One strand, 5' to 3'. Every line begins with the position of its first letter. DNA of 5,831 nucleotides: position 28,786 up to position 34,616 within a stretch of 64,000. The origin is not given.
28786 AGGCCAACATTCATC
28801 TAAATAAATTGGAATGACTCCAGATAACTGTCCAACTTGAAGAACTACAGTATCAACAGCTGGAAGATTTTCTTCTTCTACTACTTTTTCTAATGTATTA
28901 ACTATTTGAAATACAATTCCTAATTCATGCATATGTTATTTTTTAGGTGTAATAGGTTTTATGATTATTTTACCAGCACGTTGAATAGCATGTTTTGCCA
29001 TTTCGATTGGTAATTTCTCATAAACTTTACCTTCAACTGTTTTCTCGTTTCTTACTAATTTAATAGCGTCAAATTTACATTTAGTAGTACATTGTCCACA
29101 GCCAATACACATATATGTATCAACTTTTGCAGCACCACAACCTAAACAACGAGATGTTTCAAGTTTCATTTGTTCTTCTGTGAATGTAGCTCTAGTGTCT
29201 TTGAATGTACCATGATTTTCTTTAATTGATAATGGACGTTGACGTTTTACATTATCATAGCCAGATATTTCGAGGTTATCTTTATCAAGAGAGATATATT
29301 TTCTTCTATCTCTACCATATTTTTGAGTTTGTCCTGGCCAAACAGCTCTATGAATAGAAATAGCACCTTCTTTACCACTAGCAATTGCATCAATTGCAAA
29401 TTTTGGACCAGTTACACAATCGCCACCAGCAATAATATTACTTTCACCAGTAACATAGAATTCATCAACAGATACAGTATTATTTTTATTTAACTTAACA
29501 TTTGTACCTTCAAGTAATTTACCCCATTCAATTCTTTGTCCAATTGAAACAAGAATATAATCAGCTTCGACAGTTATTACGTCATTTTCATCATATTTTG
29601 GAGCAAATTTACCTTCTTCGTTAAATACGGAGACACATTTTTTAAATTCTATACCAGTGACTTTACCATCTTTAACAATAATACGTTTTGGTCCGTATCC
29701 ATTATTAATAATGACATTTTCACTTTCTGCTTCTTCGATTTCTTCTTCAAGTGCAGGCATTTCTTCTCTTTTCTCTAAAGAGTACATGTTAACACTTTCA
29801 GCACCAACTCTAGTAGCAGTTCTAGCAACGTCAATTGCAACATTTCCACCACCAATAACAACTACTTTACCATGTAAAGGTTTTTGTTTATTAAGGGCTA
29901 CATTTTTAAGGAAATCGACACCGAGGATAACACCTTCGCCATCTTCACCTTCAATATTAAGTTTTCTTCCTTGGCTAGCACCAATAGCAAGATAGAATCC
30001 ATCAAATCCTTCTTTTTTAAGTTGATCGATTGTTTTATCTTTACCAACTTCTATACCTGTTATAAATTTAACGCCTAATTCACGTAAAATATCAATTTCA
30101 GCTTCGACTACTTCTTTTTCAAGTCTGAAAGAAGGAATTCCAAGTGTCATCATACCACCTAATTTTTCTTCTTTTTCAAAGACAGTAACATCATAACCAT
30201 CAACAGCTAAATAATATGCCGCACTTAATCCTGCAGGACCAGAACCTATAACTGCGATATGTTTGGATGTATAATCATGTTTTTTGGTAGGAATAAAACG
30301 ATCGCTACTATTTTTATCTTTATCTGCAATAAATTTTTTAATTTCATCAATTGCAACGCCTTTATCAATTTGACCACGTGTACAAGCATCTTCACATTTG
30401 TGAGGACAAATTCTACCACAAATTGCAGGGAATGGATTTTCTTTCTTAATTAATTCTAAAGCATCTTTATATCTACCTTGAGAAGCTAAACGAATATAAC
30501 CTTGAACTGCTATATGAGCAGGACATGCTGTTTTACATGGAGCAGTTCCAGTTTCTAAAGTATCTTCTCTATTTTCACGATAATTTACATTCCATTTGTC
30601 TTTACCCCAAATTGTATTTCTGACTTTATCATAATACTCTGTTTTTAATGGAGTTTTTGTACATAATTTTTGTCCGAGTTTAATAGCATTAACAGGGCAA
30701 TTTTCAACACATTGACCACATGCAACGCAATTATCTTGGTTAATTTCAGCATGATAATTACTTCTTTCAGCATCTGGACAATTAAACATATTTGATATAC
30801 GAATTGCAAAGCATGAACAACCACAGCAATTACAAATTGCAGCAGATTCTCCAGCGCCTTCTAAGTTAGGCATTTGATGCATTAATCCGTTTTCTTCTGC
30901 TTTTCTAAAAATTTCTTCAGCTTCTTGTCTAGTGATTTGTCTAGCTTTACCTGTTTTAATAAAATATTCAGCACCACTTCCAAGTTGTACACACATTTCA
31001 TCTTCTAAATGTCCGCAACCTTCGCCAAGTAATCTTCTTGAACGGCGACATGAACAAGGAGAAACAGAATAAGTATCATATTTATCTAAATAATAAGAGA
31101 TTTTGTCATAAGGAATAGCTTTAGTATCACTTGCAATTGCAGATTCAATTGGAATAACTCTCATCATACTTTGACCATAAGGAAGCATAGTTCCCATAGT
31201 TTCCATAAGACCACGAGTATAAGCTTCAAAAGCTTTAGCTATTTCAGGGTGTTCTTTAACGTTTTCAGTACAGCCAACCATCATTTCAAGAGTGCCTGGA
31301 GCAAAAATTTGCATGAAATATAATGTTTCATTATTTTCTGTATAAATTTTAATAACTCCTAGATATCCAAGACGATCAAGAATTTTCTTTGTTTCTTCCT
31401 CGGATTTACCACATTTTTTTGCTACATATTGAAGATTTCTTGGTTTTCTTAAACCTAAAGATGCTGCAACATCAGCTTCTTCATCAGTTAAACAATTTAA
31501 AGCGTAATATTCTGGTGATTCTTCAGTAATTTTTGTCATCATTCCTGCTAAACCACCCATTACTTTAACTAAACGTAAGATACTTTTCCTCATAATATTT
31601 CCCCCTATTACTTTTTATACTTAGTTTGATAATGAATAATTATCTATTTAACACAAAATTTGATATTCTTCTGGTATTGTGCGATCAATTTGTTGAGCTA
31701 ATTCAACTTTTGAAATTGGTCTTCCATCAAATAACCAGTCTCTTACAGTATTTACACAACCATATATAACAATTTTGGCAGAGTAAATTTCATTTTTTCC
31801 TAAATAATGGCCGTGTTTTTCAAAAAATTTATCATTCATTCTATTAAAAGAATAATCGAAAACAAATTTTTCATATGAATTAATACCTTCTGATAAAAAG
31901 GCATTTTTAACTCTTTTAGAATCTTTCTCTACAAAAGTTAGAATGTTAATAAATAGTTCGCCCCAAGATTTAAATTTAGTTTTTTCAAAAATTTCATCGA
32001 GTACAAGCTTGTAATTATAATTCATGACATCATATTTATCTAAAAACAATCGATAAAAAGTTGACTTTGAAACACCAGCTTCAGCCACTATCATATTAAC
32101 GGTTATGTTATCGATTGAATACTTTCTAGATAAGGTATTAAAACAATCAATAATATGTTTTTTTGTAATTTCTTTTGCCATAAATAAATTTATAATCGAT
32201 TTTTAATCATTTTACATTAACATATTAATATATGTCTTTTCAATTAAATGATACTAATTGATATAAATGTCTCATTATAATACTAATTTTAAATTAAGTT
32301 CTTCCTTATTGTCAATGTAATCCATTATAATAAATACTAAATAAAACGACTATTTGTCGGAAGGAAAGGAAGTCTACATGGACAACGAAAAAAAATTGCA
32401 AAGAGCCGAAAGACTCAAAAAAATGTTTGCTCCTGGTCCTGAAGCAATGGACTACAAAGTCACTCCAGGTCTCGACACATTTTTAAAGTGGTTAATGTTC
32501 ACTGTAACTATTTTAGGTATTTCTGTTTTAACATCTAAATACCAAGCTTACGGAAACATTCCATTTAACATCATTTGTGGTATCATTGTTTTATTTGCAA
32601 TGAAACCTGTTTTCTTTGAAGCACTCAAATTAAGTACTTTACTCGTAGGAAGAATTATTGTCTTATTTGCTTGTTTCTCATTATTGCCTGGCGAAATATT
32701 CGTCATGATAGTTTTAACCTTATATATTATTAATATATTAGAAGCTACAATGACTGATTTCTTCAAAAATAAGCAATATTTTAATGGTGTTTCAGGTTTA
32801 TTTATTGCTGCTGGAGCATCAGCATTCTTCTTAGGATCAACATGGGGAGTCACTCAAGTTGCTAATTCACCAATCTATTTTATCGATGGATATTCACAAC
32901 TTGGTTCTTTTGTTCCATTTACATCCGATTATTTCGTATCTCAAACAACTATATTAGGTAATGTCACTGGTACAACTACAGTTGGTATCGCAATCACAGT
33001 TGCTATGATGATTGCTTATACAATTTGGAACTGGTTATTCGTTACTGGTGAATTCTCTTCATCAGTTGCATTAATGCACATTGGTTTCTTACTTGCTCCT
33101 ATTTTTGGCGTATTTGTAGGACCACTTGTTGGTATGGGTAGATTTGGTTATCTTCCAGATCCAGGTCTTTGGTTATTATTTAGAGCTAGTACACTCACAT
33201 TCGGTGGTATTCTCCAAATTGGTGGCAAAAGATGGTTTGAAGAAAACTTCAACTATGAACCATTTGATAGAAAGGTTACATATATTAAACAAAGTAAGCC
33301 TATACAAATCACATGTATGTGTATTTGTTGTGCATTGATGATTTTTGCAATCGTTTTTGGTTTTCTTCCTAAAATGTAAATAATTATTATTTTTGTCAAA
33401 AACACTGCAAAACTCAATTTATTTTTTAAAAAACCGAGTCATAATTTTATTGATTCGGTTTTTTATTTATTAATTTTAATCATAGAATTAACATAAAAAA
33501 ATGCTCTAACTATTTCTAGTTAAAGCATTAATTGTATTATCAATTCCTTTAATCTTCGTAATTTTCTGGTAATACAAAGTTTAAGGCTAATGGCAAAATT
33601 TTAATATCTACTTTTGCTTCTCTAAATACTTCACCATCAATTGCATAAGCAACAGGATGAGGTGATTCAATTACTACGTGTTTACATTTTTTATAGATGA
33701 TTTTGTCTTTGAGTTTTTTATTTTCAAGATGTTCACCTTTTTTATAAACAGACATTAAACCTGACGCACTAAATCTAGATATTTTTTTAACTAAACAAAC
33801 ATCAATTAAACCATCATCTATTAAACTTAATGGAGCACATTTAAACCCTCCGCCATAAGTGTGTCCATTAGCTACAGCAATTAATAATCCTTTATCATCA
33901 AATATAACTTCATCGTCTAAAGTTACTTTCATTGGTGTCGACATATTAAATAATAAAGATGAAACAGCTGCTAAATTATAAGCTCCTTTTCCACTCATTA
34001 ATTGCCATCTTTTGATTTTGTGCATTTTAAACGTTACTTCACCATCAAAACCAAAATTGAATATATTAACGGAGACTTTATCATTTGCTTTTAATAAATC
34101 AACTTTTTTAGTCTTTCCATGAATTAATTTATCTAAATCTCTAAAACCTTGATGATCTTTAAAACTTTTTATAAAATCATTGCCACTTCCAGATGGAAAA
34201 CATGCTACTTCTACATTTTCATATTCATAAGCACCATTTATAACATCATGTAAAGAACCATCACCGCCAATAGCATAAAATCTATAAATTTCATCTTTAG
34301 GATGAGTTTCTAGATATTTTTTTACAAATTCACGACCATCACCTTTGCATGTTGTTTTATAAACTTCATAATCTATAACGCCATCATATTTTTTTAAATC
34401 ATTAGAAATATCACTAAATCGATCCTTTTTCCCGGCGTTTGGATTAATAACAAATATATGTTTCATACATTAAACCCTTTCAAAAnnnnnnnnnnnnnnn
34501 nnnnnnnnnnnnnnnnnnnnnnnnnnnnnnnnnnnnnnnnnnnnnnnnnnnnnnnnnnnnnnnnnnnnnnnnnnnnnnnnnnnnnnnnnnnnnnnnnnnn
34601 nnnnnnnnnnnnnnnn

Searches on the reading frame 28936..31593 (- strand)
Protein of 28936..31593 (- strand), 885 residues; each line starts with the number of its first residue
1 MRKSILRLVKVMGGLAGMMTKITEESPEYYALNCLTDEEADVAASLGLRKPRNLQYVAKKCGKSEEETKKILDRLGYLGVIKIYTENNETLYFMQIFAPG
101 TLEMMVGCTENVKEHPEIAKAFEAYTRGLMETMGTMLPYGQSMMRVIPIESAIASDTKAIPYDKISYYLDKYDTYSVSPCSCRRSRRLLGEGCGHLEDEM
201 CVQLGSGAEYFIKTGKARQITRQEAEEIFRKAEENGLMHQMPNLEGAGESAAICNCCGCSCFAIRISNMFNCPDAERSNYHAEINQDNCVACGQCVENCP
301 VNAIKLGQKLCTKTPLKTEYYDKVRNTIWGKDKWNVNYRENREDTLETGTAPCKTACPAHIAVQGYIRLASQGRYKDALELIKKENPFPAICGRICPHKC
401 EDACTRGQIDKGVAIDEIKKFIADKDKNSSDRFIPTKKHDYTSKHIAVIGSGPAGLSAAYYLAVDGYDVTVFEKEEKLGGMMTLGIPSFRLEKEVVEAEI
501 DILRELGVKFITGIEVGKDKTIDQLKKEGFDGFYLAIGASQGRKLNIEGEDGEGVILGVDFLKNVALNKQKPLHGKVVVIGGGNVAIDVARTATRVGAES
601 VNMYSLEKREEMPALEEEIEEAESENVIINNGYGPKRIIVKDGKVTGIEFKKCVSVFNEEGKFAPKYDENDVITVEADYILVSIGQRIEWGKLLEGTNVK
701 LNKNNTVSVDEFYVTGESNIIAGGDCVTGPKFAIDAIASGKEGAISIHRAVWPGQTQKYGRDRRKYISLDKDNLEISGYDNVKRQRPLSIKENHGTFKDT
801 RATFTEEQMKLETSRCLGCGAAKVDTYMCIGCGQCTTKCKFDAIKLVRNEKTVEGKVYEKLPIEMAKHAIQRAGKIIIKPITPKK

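Call 37: search_protein_families(library=pfam, proteins=[window:28936-31593:-], max_evalue=0.00001)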
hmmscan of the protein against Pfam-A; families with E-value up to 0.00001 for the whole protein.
window:28936-31593:- (885 aa): 11 families
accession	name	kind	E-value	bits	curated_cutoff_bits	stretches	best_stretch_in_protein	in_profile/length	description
PF07992.20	Pyr_redox_2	-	3.5e-31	109.1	26.1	1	445-740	2-291/291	Pyridine nucleotide-disulphide oxidoreductase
PF14691.11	Fer4_20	-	7.3e-23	81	25.8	1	348-428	27-110/113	Dihydroprymidine dehydrogenase domain II, 4Fe-4S cluster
PF00037.32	Fer4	-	1.1e-10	41.3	21.1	1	283-305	2-24/24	4Fe-4S binding domain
PF13450.12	NAD_binding_8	-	3.6e-10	40.4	21.9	1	448-483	1-36/68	NAD(P)-binding Rossmann-like domain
PF01946.23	Thi4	-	9.1e-10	38.6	26.2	1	439-511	13-85/235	Thi4 family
PF00070.33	Pyr_redox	-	1.1e-09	39.1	22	0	445-518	1-65/82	Pyridine nucleotide-disulphide oxidoreductase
PF01266.30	DAO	-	7.3e-08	32.7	27.9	1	446-479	2-35/353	FAD dependent oxidoreductase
PF13738.12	Pyr_redox_3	-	1.3e-07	31.6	30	0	570-711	160-291/305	Pyridine nucleotide-disulphide oxidoreductase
PF12837.12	Fer4_6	-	1.5e-07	31.5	25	1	282-304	2-24/24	4Fe-4S binding domain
PF12831.13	FAD_oxidored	-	1.9e-06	27.9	27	1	446-486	2-42/416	FAD dependent oxidoreductase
PF00890.30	FAD_binding_2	-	1.9e-06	27.8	20.4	0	446-480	2-36/414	FAD binding domain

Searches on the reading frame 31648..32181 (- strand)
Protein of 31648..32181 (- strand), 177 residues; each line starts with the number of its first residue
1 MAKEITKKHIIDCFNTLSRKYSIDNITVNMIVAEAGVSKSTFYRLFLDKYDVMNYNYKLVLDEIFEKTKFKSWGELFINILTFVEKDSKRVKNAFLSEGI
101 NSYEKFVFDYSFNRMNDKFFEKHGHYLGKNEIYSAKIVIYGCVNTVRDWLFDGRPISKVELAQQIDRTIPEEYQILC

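Call 37: search_protein_families(library=pfam, proteins=[window:31648-32181:-], max_evalue=0.00001)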
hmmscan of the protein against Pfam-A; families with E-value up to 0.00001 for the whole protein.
window:31648-32181:- (177 aa): 2 families
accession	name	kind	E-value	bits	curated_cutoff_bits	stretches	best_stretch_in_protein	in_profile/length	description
PF14278.11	TetR_C_8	-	1.1e-14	54.8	26.1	1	72-169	2-101/103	Transcriptional regulator C-terminal region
PF00440.29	TetR_N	-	7.3e-06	26.1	24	0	23-52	14-43/47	Bacterial regulatory proteins, tetR family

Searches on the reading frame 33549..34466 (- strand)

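Call 37: search_protein_families(library=pfam, proteins=[window:33549-34466:-], max_evalue=0.00001)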
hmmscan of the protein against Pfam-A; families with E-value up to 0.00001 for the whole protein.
window:33549-34466:- (305 aa): 2 families
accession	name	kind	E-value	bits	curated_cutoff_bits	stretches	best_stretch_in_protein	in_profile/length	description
PF19279.4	YegS_C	-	1.8e-21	77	27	1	138-297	5-156/158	YegS C-terminal NAD kinase beta sandwich-like domain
PF00781.29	DAGK_cat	-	1.7e-16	60.4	23.6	1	4-126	3-124/125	Diacylglycerol kinase catalytic domain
